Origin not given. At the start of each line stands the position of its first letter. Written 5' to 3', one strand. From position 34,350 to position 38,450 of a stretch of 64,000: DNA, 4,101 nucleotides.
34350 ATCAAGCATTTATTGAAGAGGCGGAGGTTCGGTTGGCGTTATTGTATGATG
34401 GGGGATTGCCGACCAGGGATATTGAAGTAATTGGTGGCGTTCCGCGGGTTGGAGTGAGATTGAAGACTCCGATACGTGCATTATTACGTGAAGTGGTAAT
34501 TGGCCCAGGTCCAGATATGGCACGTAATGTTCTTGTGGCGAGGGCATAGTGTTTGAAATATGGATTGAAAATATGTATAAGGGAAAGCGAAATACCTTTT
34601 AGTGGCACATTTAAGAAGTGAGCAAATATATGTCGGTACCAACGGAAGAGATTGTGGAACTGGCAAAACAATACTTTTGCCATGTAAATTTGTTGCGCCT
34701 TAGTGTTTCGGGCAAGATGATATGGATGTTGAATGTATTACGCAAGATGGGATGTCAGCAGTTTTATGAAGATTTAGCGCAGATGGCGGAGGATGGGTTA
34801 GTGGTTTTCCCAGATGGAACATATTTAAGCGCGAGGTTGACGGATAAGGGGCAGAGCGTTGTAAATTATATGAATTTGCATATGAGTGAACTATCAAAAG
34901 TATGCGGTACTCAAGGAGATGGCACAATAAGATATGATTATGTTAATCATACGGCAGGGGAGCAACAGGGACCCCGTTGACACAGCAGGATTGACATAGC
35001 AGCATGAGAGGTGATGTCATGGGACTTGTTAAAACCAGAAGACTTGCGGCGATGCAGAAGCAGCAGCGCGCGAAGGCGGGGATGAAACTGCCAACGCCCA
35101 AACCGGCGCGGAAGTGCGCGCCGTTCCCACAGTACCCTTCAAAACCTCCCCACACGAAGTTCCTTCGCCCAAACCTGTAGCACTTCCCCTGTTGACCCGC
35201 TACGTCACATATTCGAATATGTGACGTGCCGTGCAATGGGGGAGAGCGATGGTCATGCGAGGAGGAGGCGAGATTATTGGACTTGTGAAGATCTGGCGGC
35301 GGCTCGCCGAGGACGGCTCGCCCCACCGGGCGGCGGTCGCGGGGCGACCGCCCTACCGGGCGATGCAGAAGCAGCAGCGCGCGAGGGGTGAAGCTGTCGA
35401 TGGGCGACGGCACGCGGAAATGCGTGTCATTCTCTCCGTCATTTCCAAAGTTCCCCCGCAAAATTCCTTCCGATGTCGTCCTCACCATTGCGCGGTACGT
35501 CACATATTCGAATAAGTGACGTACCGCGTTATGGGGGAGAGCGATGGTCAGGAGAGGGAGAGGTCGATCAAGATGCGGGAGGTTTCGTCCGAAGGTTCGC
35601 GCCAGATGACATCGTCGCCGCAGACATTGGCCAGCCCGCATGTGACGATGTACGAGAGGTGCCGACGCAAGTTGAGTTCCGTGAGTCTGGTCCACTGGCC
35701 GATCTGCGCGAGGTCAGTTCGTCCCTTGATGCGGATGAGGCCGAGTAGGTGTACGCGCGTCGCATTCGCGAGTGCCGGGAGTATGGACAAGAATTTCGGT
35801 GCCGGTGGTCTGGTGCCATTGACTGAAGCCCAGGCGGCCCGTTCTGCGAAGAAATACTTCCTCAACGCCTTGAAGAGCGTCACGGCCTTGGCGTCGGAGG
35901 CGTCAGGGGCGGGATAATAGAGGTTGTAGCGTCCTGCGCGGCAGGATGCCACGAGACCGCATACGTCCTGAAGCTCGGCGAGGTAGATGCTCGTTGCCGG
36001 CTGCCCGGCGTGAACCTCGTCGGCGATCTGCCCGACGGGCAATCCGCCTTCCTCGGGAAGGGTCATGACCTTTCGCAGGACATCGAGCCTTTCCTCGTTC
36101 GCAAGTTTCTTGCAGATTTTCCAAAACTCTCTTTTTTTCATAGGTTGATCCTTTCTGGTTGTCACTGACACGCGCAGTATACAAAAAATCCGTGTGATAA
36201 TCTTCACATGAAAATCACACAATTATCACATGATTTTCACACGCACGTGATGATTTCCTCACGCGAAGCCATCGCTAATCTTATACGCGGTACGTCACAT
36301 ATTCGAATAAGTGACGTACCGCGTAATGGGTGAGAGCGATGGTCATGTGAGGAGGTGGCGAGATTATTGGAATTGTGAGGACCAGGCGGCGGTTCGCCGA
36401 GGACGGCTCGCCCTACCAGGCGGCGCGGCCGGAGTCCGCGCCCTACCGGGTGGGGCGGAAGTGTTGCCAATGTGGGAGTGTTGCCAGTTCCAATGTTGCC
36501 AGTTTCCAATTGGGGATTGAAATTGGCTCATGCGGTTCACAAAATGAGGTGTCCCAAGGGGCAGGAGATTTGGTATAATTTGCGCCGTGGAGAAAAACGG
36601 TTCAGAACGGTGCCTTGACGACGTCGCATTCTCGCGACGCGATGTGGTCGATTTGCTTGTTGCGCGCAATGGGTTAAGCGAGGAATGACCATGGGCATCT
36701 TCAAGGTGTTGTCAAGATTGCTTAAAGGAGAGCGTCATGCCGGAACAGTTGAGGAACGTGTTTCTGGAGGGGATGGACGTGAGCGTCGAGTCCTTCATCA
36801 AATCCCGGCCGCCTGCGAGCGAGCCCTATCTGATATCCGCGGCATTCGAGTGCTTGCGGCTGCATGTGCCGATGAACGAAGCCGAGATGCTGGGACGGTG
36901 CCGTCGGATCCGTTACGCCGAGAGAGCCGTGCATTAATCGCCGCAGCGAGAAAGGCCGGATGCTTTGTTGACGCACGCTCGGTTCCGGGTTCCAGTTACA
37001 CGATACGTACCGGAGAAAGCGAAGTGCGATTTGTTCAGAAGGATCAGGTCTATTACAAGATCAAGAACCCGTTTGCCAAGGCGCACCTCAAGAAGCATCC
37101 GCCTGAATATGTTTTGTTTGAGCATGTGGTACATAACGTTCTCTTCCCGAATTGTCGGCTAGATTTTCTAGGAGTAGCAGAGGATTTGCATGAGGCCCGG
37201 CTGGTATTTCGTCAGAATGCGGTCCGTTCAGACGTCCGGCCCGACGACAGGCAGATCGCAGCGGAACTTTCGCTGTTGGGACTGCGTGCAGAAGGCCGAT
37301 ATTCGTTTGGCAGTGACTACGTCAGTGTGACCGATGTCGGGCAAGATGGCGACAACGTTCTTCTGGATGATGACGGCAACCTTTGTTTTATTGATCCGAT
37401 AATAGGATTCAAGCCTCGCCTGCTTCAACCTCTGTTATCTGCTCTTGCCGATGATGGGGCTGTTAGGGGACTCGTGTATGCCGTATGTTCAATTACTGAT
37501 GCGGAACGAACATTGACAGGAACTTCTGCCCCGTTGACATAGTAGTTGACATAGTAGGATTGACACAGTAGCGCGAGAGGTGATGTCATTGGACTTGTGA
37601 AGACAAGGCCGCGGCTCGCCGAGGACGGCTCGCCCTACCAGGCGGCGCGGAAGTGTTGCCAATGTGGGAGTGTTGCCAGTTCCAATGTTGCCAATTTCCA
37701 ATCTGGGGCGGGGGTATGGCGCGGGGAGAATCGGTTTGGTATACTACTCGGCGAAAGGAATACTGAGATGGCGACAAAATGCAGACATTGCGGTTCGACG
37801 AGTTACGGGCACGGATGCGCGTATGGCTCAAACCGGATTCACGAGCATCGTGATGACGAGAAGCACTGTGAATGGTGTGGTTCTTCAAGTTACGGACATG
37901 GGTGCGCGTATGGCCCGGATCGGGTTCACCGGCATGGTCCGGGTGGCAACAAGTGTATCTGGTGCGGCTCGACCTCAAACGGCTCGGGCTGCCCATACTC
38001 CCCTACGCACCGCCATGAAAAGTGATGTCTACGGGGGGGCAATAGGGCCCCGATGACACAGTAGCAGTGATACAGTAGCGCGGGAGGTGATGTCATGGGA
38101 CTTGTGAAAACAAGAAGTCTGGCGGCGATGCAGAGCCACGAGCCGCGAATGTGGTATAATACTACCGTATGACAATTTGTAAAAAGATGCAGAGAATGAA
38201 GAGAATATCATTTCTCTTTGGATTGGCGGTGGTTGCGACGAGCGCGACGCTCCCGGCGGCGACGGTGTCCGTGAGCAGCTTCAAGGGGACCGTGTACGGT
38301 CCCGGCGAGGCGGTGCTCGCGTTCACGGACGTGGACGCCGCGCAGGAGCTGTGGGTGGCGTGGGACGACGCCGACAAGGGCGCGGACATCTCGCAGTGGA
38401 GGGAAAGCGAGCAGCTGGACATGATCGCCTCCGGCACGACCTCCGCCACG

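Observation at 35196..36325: ArsR-like regulator framed by 38-bp near-perfect palindromes and a TCACATG iteron-like array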

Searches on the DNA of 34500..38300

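Call 33: search_rna_families(source=window, start=34500, end=38300, threshold=evalue, max_evalue=1)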
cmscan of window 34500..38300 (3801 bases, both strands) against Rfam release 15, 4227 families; matches with E-value up to 1: 1.
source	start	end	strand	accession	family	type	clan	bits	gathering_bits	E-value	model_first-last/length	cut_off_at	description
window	36285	36326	+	RF04127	MIR8007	Gene; miRNA;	-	27.8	195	0.02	1-226/226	no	MIR8007 microRNA precursor family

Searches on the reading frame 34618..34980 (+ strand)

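Call 9: search_protein_families(library=pfam, proteins=[window:34618-34980:+], max_evalue=0.01)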
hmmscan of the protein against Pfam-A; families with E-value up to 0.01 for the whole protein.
window:34618-34980:+ (120 aa): 1 family
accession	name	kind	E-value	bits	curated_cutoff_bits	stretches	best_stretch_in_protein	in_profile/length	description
PF10783.14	DUF2599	-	0.0056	17.6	25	0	8-44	44-80/94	Protein of unknown function (DUF2599)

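Call 81: search_protein_families(library=padloc, proteins=[window:34618-34980:+], max_evalue=0.001)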
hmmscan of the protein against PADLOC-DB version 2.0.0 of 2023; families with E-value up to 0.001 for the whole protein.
window:34618-34980:+ (120 aa): 0 families
